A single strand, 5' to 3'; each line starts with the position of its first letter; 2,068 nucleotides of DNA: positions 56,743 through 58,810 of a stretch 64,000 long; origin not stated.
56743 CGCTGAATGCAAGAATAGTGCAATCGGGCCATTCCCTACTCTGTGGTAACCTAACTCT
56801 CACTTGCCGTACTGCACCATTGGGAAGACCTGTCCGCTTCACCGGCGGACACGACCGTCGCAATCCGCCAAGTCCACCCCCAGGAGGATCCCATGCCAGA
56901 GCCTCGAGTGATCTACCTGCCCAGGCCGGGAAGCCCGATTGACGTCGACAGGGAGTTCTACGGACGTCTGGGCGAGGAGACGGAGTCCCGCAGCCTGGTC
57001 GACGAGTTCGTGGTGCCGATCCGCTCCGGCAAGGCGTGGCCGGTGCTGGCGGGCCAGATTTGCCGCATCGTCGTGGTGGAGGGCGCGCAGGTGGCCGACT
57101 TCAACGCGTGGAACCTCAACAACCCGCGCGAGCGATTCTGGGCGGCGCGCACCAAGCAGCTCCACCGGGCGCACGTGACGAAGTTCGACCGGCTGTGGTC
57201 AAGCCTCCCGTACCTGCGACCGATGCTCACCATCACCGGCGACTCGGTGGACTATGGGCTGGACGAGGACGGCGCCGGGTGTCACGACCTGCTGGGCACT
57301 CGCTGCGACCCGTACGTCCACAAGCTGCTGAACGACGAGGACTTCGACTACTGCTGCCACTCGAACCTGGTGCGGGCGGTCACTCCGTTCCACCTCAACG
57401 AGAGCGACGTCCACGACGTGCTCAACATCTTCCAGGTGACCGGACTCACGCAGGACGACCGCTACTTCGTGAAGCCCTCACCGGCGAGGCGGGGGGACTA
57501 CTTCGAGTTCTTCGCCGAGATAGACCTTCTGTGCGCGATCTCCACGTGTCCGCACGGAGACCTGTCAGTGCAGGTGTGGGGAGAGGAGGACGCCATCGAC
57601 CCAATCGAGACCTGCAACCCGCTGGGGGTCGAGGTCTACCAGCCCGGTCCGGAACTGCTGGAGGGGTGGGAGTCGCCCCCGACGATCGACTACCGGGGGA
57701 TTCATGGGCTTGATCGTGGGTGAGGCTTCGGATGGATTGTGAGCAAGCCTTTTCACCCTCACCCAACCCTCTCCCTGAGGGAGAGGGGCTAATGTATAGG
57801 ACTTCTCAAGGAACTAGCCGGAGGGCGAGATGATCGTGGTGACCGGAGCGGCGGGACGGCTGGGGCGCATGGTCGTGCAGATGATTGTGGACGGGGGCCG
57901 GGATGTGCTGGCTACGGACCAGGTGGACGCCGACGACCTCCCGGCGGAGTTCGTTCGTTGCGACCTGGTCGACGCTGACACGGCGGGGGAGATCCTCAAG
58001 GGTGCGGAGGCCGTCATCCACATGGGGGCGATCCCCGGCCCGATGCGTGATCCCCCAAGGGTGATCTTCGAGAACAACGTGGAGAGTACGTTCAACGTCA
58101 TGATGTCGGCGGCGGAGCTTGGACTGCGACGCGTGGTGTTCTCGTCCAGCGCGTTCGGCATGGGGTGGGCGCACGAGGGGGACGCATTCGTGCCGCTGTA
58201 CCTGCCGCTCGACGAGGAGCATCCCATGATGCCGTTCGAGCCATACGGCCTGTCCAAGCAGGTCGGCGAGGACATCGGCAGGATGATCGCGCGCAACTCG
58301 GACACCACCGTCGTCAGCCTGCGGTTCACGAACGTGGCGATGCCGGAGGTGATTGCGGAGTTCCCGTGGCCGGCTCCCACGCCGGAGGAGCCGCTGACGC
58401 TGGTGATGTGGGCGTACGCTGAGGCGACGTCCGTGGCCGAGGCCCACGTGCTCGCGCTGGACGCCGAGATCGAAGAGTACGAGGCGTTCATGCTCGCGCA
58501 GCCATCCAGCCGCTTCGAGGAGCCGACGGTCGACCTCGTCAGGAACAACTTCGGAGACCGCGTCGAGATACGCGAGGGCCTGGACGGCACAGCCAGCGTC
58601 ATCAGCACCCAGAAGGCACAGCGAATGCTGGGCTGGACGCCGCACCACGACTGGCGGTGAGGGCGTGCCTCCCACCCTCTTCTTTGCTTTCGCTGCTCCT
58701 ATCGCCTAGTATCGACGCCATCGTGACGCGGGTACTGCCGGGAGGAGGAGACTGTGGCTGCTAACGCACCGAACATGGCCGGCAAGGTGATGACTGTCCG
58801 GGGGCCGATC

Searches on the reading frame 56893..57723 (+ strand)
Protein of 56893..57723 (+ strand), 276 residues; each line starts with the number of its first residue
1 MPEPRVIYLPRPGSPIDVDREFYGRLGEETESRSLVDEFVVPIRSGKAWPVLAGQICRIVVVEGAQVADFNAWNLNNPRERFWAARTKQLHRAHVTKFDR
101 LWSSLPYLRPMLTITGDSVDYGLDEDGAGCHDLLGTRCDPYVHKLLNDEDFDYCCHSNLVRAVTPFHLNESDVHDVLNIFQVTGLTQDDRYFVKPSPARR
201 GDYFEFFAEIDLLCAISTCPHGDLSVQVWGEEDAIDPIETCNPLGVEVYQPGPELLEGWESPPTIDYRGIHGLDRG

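Call 105: search_protein_families(library=pfam, proteins=[window:56893-57723:+], max_evalue=0.001)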
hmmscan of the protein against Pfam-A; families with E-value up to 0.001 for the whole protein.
window:56893-57723:+ (276 aa): 1 family
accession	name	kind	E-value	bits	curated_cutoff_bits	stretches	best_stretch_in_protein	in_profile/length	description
PF09347.15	DUF1989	-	9.6e-52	175.5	27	1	40-213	2-168/168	Domain of unknown function (DUF1989)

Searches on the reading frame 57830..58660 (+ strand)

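Call 105: search_protein_families(library=pfam, proteins=[window:57830-58660:+], max_evalue=0.001)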
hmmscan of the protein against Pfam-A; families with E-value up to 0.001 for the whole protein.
window:57830-58660:+ (276 aa): 8 families
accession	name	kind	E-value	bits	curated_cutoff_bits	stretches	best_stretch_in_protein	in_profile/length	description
PF01370.27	Epimerase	-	2.9e-23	83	20.9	1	2-172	1-175/240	NAD dependent epimerase/dehydratase family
PF16363.11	GDP_Man_Dehyd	-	4.9e-13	49.7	27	1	4-179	2-193/332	GDP-mannose 4,6 dehydratase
PF01073.25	3Beta_HSD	-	1.1e-12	48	22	1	3-149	1-156/280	3-beta hydroxysteroid dehydrogenase/isomerase family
PF13460.12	NAD_binding_10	-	1.1e-07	32.3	27.2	1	6-108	1-99/184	NAD(P)H-binding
PF05368.20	NmrA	-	1.9e-07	31.4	27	1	2-106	5-106/298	NmrA-like family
PF07993.18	NAD_binding_4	-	6.1e-06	26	20.1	1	50-170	80-208/258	Male sterility protein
PF04321.23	RmlD_sub_bind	-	9.5e-05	22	27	1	2-149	3-135/287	RmlD substrate binding domain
PF02719.21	Polysacc_synt_2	-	0.00068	19.3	20.2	0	41-106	58-127/293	Polysaccharide biosynthesis protein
